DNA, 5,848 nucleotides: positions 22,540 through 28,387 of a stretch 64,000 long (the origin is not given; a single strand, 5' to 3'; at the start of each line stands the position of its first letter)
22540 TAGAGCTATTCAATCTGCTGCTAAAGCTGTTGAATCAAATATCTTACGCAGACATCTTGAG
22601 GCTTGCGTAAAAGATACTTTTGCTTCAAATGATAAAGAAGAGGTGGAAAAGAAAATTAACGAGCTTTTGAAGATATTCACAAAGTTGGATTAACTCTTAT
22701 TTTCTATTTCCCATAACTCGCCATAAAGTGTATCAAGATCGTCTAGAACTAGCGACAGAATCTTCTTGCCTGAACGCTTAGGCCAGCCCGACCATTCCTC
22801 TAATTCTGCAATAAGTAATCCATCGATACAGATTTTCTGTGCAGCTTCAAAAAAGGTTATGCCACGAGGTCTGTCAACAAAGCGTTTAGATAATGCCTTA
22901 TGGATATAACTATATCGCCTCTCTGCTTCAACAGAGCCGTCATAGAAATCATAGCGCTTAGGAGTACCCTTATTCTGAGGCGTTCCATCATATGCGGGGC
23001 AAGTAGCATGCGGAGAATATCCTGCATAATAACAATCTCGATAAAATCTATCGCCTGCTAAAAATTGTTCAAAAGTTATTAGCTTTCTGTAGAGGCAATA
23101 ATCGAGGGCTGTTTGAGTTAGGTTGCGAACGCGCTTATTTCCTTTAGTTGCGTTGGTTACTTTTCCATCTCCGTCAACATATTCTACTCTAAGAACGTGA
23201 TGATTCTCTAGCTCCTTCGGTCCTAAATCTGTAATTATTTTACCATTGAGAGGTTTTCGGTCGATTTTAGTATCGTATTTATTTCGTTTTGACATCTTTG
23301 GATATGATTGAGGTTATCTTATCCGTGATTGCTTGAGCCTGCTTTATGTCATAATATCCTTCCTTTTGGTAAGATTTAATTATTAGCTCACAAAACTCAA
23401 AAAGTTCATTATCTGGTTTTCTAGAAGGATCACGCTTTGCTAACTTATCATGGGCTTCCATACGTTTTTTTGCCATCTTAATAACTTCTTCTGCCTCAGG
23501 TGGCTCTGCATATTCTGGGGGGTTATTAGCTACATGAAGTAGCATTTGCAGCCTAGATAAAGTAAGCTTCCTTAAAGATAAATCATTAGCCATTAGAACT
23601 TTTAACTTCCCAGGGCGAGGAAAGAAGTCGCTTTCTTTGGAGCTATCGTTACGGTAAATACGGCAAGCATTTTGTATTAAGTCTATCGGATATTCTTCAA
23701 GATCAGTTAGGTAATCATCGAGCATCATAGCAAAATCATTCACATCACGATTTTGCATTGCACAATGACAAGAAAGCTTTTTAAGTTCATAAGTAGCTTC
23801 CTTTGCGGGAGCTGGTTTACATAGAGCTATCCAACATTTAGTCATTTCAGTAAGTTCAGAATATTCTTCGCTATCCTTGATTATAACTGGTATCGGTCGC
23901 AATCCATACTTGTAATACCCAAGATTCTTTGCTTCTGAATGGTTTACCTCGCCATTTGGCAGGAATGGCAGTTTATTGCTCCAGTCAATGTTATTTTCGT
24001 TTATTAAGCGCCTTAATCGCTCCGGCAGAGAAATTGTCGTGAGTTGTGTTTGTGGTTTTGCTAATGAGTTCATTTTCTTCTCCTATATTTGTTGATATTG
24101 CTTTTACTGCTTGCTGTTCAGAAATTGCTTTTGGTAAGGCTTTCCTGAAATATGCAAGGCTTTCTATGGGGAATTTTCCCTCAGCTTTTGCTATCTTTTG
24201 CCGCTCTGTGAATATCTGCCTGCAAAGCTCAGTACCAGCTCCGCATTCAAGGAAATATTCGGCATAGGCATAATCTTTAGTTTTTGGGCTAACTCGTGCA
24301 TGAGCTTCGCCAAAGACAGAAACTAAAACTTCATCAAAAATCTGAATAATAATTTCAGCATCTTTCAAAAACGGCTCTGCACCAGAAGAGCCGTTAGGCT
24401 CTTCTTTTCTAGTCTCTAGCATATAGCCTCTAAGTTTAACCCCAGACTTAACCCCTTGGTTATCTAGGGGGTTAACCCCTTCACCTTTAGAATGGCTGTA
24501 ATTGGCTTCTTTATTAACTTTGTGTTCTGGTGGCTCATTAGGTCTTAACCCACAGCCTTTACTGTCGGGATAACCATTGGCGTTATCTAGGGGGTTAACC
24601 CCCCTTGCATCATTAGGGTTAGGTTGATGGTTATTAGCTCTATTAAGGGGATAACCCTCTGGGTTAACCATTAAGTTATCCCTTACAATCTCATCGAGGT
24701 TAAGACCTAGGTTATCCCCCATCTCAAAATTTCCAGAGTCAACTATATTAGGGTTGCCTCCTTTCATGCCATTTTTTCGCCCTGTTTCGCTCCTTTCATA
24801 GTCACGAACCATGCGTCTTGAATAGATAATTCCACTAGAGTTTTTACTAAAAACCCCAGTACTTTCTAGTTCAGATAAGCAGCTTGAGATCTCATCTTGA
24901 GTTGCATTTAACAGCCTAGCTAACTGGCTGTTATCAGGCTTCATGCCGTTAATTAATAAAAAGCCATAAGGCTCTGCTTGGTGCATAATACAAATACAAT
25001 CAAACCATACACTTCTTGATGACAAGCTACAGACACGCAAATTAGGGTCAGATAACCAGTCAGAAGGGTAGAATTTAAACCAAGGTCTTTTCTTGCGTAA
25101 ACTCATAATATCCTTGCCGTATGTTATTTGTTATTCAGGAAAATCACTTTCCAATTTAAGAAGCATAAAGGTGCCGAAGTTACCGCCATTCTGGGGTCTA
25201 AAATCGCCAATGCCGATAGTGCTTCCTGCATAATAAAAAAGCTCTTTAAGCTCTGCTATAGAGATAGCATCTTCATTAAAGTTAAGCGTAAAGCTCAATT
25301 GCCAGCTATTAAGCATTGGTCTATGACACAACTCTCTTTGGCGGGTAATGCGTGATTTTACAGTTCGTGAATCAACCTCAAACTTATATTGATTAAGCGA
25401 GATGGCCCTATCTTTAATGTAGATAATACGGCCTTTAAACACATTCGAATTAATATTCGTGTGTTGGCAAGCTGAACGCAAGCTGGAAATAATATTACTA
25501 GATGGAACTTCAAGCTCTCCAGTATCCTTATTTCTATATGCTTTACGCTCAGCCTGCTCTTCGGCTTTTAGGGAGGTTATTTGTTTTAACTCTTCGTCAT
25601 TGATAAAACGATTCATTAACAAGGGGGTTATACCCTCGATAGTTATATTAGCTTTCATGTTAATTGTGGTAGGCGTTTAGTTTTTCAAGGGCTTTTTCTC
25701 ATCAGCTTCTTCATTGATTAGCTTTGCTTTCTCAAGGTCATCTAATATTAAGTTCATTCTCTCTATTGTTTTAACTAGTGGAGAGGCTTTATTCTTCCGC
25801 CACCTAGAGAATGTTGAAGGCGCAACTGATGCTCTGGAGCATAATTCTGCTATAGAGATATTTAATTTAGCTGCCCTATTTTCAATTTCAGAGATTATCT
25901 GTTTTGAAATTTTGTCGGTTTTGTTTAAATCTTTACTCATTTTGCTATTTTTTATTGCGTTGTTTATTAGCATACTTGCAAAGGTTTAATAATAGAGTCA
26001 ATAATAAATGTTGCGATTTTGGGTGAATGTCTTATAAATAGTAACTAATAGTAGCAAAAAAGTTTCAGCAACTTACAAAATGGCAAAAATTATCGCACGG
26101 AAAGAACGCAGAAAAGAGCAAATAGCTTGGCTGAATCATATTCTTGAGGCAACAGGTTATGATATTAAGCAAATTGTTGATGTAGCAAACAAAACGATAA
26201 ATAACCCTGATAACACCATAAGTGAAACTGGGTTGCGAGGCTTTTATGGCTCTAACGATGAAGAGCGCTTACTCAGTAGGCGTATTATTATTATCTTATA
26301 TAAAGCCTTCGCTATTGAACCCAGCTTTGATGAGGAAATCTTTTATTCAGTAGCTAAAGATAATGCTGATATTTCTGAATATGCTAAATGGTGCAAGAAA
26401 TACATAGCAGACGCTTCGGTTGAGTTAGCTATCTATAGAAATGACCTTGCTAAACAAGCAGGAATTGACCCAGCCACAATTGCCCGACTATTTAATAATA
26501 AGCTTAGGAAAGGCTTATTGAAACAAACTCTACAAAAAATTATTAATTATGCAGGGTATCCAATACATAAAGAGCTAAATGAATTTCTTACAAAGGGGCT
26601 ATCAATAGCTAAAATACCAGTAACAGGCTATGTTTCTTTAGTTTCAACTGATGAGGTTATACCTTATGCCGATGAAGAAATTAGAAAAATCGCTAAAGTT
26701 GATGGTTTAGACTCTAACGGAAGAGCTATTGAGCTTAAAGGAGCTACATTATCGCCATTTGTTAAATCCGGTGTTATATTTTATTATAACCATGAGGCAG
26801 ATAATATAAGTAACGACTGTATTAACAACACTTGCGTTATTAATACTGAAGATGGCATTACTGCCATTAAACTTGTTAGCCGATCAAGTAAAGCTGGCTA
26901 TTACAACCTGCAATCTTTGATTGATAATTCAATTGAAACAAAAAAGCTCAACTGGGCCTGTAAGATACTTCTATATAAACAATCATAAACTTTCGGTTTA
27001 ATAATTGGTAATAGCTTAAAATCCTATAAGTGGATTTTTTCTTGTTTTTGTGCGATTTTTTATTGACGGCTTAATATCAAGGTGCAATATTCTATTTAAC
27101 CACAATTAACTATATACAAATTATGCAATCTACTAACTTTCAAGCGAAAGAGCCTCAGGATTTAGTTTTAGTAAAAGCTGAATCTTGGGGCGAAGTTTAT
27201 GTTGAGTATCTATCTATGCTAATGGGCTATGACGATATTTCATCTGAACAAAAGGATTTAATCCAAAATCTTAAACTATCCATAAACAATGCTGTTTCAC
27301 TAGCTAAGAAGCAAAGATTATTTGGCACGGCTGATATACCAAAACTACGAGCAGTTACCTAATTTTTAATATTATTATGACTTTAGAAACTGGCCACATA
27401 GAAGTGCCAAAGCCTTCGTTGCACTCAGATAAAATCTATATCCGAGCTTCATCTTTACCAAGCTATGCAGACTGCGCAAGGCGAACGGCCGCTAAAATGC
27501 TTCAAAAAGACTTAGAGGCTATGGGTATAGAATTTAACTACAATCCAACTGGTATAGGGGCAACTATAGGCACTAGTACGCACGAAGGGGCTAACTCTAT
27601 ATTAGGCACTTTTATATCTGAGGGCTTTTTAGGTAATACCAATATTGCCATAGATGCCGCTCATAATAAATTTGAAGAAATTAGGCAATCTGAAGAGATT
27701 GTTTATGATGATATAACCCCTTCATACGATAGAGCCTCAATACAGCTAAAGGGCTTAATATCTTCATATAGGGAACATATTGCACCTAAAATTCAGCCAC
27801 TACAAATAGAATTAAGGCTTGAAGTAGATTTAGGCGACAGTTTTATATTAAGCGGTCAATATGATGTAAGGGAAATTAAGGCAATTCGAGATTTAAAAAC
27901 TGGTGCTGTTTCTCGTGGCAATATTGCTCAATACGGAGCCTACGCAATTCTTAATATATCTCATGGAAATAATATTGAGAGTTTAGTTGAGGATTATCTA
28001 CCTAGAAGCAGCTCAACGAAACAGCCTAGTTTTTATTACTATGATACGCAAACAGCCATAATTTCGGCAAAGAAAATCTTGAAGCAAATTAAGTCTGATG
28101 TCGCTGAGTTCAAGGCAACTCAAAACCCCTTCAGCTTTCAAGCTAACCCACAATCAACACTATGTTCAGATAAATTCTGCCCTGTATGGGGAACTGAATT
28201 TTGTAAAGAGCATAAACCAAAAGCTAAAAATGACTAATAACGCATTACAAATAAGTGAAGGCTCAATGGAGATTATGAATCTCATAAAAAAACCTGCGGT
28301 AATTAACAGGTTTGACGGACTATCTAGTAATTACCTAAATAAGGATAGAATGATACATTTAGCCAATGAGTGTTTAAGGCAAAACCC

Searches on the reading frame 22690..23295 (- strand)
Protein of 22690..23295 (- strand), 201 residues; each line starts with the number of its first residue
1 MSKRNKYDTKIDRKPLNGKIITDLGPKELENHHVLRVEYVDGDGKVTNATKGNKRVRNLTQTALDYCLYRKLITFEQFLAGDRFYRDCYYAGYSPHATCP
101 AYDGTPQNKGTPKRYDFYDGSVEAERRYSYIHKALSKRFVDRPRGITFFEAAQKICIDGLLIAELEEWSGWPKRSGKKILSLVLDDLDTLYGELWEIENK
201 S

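Call 24: search_protein_families(library=pfam, proteins=[window:22690-23295:-], max_evalue=0.01)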
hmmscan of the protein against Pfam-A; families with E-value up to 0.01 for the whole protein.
window:22690-23295:- (201 aa): 1 family
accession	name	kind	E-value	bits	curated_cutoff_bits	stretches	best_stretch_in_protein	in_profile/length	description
PF20057.4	DUF6456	-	4.4e-08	33.7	26.3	1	71-192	23-135/136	Domain of unknown function (DUF6456)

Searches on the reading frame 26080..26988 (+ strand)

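Call 24: search_protein_families(library=pfam, proteins=[window:26080-26988:+], max_evalue=0.01)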
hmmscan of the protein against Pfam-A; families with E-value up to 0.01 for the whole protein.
window:26080-26988:+ (302 aa): 2 families
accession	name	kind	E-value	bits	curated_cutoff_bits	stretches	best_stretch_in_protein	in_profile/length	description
PF01381.28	HTH_3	-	0.0017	18.8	23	1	121-162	13-52/55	Helix-turn-helix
PF13443.12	HTH_26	-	0.003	18.2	22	1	120-156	13-48/63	Cro/C1-type HTH DNA-binding domain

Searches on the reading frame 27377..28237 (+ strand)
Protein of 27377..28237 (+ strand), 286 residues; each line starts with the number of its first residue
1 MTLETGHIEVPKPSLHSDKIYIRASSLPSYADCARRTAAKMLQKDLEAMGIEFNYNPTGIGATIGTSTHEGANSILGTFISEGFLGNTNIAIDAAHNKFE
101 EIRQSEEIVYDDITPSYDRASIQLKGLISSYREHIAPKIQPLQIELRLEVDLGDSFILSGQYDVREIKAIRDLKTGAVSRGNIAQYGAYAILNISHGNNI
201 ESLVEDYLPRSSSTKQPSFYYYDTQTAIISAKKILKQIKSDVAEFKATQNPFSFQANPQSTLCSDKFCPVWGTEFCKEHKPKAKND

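Call 24: search_protein_families(library=pfam, proteins=[window:27377-28237:+], max_evalue=0.01)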
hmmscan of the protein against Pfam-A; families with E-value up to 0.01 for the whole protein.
window:27377-28237:+ (286 aa): 0 families

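Call 42: search_protein_families(library=phrogs, proteins=[window:27377-28237:+])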
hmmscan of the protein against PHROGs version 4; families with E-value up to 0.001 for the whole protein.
window:27377-28237:+ (286 aa): 1 family
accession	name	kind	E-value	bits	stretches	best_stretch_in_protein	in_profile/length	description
phrog_69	-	DNA, RNA and nucleotide metabolism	4.2e-07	30.3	1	19-282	87-329/501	exonuclease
